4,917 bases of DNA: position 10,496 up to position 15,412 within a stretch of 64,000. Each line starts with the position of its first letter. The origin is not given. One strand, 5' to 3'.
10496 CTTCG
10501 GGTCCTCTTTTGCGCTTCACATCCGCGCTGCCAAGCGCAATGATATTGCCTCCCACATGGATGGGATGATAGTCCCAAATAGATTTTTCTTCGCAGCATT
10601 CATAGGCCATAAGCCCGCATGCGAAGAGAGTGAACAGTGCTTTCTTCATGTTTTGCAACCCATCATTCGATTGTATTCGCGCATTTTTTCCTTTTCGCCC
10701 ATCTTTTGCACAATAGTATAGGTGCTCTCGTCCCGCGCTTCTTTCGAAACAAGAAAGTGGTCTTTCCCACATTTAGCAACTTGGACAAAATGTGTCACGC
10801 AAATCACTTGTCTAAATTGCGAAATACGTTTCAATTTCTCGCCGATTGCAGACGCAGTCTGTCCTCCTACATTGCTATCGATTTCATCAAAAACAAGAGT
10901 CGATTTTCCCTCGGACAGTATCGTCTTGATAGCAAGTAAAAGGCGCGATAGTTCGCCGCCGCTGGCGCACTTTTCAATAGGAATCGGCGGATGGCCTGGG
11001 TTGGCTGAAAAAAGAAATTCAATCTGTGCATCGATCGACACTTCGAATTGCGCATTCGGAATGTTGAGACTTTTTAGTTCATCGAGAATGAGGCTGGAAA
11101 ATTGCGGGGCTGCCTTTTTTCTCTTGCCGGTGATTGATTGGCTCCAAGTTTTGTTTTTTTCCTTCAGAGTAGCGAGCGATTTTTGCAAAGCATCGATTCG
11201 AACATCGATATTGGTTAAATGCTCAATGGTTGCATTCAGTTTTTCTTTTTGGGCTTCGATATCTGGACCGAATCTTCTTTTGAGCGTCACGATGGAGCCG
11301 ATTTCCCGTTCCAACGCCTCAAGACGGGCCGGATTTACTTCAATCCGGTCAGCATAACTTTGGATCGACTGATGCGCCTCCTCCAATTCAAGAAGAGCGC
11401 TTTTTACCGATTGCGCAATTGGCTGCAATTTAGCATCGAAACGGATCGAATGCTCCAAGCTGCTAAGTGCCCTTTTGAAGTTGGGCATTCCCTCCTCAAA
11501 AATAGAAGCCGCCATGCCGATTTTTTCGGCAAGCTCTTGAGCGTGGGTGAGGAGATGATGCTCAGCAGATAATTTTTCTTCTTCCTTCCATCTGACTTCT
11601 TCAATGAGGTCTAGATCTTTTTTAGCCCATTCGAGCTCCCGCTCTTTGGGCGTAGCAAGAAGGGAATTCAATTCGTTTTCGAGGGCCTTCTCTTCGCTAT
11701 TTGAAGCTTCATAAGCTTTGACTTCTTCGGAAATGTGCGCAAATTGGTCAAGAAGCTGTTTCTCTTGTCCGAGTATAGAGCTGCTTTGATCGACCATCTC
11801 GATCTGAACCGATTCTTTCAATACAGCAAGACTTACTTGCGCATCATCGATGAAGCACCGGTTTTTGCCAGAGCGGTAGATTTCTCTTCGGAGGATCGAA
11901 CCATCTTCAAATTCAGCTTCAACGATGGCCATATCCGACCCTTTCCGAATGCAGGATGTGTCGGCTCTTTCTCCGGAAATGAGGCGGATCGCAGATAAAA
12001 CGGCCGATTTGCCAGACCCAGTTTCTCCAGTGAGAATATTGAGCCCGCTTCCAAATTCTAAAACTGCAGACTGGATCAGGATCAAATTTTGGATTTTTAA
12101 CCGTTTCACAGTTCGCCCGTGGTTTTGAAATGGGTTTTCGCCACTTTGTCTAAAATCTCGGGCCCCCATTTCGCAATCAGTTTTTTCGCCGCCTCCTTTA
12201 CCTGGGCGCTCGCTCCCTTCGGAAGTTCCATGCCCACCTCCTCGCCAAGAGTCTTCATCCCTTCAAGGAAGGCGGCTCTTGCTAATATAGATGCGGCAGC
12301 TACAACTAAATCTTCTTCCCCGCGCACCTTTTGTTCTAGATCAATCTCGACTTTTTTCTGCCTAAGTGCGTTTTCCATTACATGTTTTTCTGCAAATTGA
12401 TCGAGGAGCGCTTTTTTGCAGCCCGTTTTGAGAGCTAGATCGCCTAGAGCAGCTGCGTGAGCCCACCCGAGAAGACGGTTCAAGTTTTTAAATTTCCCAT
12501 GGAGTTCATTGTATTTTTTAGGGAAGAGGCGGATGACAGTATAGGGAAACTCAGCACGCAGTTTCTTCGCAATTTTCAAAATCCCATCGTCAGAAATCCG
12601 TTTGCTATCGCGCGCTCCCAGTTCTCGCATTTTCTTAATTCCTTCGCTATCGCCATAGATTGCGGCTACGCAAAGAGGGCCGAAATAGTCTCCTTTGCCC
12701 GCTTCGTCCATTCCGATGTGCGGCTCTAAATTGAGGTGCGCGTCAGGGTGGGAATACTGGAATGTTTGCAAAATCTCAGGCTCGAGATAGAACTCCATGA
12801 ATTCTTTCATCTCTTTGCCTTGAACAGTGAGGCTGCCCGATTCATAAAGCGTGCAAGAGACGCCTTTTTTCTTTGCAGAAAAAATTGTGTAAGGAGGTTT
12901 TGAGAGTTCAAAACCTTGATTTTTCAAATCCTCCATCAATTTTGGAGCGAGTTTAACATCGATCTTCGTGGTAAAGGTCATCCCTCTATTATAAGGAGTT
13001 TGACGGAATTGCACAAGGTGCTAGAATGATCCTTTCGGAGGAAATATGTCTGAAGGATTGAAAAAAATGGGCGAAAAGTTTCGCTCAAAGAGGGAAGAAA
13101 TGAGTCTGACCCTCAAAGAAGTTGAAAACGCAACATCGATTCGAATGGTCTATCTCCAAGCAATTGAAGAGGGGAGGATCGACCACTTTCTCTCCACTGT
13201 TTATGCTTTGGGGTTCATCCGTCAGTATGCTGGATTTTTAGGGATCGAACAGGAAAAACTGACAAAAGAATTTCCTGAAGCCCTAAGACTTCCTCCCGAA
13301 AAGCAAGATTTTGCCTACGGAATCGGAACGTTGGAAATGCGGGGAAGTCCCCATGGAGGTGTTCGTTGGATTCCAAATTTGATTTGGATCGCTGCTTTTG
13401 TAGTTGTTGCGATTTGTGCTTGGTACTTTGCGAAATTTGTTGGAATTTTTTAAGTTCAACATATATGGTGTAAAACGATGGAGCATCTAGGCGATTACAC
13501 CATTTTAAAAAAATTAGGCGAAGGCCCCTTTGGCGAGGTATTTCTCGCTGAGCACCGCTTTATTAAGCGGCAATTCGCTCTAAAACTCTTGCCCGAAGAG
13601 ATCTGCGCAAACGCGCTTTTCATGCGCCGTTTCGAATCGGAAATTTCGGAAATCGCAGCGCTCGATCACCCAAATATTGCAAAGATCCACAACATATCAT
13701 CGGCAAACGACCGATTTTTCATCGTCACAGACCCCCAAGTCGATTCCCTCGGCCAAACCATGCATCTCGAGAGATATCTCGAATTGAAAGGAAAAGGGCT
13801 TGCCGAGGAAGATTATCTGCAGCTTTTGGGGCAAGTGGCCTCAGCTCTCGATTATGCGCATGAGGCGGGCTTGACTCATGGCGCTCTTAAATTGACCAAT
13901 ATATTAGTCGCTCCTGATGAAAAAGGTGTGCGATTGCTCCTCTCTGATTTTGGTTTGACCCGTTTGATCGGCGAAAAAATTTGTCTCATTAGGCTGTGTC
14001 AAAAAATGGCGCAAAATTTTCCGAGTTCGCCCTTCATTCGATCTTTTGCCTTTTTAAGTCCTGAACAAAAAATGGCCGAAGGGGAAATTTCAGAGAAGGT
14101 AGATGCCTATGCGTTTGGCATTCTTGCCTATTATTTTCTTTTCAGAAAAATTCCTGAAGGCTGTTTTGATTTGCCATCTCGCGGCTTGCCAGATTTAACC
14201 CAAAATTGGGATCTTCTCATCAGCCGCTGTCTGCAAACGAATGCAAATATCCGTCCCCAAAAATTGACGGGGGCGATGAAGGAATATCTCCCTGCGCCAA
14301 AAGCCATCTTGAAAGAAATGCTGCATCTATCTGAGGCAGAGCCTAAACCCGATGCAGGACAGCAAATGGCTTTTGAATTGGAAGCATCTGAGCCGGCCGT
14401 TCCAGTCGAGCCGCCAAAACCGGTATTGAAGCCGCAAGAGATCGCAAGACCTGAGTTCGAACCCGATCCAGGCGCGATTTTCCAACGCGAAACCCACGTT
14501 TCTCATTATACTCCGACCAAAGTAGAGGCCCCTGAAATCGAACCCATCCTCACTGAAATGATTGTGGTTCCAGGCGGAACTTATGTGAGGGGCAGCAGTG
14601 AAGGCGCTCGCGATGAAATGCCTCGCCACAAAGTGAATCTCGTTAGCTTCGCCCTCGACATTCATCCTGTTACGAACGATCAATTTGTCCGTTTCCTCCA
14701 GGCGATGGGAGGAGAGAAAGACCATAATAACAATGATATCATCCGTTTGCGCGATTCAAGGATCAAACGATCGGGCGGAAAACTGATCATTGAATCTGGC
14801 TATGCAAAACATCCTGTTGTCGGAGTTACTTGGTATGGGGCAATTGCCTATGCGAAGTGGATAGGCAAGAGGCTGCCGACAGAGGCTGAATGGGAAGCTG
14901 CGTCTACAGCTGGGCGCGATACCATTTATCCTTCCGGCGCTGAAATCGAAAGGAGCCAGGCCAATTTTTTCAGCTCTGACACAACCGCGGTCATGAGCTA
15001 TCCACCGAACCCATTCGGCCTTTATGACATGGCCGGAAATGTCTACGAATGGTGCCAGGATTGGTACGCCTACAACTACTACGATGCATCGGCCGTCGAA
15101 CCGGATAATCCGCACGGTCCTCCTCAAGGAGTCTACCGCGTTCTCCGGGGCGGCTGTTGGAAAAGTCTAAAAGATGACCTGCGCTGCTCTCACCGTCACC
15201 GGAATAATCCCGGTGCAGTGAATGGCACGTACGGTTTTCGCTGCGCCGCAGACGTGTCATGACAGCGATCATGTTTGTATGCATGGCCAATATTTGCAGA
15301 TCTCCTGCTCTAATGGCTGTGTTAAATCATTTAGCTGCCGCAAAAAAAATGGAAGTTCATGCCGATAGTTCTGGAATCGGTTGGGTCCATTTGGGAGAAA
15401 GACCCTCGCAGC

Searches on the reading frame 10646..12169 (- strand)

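Call 67: search_protein_families(library=pfam, proteins=[window:10646-12169:-], max_evalue=0.001)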
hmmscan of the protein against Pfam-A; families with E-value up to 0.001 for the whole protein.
window:10646-12169:- (507 aa): 5 families
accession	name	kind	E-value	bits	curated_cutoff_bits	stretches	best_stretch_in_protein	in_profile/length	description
PF02463.25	SMC_N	-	3.9e-14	53.1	40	1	21-476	2-213/220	RecF/RecN/SMC N terminal domain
PF13476.12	AAA_23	-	1.7e-09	39.1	27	1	23-258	1-155/201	AAA domain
PF13175.12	AAA_15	-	5.5e-08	33.3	32.1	1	21-460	3-369/374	AAA ATPase domain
PF13304.12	AAA_21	-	5e-07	30.5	27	0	43-92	1-57/304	AAA domain, putative AbiEii toxin, Type IV TA system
PF13555.12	AAA_29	-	0.00085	19.5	27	0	22-62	2-43/61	P-loop containing region of AAA domain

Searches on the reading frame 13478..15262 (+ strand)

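Call 67: search_protein_families(library=pfam, proteins=[window:13478-15262:+], max_evalue=0.001)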
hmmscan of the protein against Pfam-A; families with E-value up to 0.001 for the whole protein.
window:13478-15262:+ (594 aa): 3 families
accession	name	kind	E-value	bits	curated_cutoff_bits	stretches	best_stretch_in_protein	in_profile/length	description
PF03781.23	FGE-sulfatase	-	5.6e-64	216.7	23.3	1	359-590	3-254/255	Sulfatase-modifying factor enzyme 1-like domain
PF00069.31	Pkinase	-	1.6e-26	93.7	31.7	1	7-226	1-196/263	Protein kinase domain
PF07714.23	PK_Tyr_Ser-Thr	-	8.7e-21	74.8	23.1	1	9-218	3-195/258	Protein tyrosine and serine/threonine kinase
